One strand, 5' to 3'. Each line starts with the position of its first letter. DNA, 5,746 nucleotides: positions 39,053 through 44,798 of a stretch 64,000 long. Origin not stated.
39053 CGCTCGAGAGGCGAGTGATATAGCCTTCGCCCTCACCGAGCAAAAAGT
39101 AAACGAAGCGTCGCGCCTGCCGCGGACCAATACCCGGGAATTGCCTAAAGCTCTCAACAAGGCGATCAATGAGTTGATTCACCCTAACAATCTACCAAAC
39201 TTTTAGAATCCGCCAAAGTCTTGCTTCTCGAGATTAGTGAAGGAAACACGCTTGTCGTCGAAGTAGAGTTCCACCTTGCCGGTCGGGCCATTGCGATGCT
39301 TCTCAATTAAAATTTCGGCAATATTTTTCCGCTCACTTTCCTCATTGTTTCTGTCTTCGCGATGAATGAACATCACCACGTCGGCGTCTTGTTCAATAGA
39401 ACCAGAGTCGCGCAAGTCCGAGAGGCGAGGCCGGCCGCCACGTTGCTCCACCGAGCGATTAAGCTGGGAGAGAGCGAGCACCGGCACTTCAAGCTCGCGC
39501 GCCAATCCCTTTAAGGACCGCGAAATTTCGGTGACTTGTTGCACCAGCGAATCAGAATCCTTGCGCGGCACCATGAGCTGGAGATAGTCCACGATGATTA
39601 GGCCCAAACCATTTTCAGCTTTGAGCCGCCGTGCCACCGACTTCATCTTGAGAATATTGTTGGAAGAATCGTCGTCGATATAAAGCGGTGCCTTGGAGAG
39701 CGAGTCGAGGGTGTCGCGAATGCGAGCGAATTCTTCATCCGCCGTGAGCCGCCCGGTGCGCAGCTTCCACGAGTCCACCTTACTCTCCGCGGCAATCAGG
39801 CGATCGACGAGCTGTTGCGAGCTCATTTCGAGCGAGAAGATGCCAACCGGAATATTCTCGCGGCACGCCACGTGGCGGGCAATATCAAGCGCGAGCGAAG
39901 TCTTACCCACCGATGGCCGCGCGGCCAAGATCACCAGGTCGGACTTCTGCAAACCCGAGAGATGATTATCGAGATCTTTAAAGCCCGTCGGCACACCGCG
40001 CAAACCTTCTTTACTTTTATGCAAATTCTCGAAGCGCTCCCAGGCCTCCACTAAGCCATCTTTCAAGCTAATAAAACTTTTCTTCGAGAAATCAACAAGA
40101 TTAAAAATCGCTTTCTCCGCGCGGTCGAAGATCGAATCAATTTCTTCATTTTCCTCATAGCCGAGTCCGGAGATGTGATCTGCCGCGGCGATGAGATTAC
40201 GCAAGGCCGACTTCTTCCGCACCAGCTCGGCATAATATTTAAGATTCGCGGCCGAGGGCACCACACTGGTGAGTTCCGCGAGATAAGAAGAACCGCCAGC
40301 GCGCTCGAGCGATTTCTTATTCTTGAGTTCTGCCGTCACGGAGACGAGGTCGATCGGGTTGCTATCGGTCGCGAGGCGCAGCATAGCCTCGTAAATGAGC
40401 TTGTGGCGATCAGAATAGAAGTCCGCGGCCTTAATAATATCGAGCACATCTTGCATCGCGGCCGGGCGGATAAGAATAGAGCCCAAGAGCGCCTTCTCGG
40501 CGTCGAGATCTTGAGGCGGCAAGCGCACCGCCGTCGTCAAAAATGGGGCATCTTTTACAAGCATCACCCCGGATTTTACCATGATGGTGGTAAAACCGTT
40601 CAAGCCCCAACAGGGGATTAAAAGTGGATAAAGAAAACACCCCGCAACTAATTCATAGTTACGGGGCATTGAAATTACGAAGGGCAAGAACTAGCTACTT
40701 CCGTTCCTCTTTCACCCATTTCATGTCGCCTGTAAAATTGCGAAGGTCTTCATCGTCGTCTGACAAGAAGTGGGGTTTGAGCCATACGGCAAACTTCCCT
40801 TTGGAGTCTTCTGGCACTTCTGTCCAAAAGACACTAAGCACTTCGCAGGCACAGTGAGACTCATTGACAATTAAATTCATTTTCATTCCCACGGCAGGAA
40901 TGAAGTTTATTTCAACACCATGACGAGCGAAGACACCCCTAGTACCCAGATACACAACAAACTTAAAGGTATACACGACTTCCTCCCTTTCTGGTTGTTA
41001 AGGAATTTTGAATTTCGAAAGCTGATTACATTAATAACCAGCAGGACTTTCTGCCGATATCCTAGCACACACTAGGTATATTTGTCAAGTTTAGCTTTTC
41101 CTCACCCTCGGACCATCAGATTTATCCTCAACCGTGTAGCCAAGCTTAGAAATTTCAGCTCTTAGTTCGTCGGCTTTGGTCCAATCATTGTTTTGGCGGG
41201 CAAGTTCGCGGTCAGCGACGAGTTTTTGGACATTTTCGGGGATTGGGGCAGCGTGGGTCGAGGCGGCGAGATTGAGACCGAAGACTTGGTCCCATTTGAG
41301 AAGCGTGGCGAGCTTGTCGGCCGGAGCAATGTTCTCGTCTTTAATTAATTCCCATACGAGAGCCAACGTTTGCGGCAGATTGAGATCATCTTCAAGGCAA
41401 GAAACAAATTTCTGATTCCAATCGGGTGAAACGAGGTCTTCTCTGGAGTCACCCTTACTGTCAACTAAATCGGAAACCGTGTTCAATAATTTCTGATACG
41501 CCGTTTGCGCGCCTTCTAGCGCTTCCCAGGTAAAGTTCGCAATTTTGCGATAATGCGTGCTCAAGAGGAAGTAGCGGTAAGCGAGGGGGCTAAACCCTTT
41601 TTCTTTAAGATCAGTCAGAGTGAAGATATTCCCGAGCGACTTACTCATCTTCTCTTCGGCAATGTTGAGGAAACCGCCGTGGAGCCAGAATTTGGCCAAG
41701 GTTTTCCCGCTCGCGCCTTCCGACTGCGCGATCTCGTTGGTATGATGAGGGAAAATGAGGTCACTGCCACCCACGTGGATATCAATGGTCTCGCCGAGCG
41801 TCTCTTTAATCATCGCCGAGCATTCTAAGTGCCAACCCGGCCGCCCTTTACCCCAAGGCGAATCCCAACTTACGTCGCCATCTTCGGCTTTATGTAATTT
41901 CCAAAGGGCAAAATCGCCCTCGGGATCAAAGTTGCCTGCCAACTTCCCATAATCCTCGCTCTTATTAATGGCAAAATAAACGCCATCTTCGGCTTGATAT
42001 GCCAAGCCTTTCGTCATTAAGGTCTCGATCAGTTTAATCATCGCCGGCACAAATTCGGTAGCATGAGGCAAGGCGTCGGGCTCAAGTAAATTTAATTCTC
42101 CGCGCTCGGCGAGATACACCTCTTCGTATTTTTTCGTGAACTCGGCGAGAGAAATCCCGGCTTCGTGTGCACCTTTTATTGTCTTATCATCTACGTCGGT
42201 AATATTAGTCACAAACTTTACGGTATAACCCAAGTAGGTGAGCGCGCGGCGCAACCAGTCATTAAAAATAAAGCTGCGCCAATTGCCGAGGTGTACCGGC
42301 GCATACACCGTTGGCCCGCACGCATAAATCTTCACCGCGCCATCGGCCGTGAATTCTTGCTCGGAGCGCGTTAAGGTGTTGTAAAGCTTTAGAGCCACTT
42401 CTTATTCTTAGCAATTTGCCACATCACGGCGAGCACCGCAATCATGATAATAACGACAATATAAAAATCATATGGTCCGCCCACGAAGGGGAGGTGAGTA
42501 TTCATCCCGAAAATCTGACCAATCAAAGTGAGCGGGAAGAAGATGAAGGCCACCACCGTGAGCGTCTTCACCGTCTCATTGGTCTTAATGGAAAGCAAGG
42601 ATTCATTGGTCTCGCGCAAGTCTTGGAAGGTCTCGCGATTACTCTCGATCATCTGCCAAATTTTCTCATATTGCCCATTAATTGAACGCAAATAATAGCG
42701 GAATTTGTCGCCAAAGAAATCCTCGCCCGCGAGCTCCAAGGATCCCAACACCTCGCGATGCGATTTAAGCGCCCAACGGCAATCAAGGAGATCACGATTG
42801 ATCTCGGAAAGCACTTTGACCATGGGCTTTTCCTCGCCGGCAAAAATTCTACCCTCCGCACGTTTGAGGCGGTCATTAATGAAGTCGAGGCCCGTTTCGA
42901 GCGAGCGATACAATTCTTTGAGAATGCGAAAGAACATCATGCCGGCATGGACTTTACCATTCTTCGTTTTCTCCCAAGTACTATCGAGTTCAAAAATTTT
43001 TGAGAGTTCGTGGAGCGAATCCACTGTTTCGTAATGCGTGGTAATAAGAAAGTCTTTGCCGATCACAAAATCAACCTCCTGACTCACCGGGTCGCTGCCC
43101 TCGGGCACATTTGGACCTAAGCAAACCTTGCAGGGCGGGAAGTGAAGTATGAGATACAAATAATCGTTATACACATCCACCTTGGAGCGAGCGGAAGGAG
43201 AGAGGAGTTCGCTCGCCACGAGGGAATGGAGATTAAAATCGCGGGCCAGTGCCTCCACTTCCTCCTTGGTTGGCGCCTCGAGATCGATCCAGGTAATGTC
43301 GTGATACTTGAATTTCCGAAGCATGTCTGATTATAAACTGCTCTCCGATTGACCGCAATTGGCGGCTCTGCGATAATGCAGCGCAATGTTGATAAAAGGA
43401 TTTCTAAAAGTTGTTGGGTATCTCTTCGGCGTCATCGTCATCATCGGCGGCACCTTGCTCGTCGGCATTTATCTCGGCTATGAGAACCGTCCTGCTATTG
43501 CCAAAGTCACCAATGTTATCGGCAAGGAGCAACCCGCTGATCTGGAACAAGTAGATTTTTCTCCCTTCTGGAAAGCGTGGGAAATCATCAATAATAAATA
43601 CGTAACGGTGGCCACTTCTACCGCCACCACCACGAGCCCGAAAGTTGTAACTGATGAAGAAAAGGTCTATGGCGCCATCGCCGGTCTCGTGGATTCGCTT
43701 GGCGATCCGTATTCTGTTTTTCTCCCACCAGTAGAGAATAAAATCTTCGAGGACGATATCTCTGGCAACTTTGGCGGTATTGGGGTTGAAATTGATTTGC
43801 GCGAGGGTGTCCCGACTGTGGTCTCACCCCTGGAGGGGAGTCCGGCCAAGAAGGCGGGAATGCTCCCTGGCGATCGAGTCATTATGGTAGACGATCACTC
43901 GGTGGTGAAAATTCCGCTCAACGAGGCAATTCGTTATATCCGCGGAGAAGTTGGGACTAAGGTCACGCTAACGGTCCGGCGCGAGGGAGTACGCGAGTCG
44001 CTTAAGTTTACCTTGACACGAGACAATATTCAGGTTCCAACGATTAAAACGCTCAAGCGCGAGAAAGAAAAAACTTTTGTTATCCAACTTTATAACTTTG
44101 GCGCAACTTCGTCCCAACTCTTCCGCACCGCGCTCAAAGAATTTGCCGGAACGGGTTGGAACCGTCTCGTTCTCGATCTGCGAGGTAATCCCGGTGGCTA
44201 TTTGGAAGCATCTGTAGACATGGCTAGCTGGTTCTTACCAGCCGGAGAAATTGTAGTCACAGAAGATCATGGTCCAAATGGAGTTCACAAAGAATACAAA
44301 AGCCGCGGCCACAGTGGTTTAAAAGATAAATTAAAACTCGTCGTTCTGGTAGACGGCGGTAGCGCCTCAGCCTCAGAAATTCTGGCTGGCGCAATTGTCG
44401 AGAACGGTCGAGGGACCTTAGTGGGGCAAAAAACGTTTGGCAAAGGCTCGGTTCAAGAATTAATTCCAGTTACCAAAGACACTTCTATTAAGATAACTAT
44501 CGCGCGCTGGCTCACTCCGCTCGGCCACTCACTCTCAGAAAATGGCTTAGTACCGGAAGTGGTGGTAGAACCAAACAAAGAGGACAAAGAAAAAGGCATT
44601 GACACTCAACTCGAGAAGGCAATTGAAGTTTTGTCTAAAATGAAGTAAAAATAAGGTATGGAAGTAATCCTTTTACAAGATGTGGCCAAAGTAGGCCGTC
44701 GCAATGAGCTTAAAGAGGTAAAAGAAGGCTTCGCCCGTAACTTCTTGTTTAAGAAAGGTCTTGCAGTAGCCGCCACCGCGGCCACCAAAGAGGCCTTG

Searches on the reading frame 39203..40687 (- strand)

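Call 86: search_protein_families(library=pfam, proteins=[window:39203-40687:-], max_evalue=0.00001)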
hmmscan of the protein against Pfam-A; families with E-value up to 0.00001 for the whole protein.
window:39203-40687:- (494 aa): 3 families
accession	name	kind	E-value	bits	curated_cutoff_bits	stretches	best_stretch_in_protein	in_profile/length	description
PF03796.21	DnaB_C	-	9.4e-102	340.2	27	1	231-485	1-255/255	DnaB-like helicase C terminal domain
PF00772.26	DnaB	-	1.4e-34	118.7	23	1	57-157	2-102/103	DnaB-like helicase N terminal domain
PF13481.12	AAA_25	-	2.1e-13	50.8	27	1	246-409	29-190/195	AAA domain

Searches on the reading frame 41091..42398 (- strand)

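Call 86: search_protein_families(library=pfam, proteins=[window:41091-42398:-], max_evalue=0.00001)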
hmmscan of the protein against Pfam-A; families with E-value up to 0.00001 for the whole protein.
window:41091-42398:- (435 aa): 3 families
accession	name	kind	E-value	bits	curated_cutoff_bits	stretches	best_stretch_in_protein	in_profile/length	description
PF01406.26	tRNA-synt_1e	-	3e-101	339.2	27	1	18-298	6-300/301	tRNA synthetases class I (C) catalytic domain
PF09334.17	tRNA-synt_1g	-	8e-11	41.7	20.1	1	209-312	287-387/391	tRNA synthetases class I (M)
PF23493.1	CysS_C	-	5.6e-10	39.6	23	1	386-433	4-51/51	Cysteinyl-tRNA ligase anticodon binding domain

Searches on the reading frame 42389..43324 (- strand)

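Call 86: search_protein_families(library=pfam, proteins=[window:42389-43324:-], max_evalue=0.00001)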
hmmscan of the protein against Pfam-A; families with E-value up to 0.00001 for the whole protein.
window:42389-43324:- (311 aa): 1 family
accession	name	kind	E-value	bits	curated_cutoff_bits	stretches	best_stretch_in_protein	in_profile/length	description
PF01544.23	CorA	-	7.3e-56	190.1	27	1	9-302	3-287/292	CorA-like Mg2+ transporter protein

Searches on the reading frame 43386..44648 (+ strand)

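Call 86: search_protein_families(library=pfam, proteins=[window:43386-44648:+], max_evalue=0.00001)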
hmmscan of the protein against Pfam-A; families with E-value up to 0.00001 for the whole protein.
window:43386-44648:+ (420 aa): 5 families
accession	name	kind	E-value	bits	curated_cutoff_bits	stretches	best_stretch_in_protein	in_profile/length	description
PF03572.23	Peptidase_S41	-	1.2e-44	152.2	24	1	232-394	4-165/165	Peptidase family S41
PF17820.7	PDZ_6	-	6.8e-14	51.8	27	1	145-199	2-54/54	PDZ domain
PF13180.12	PDZ_2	-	1.3e-11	45.1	27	1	130-208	1-78/80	PDZ domain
PF00595.29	PDZ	-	2.8e-07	31.2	23.2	1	130-198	10-81/81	PDZ domain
PF22694.1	CtpB_N-like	-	1.2e-06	29.3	27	0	28-113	8-81/85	Activating protease CtpB N-terminal domain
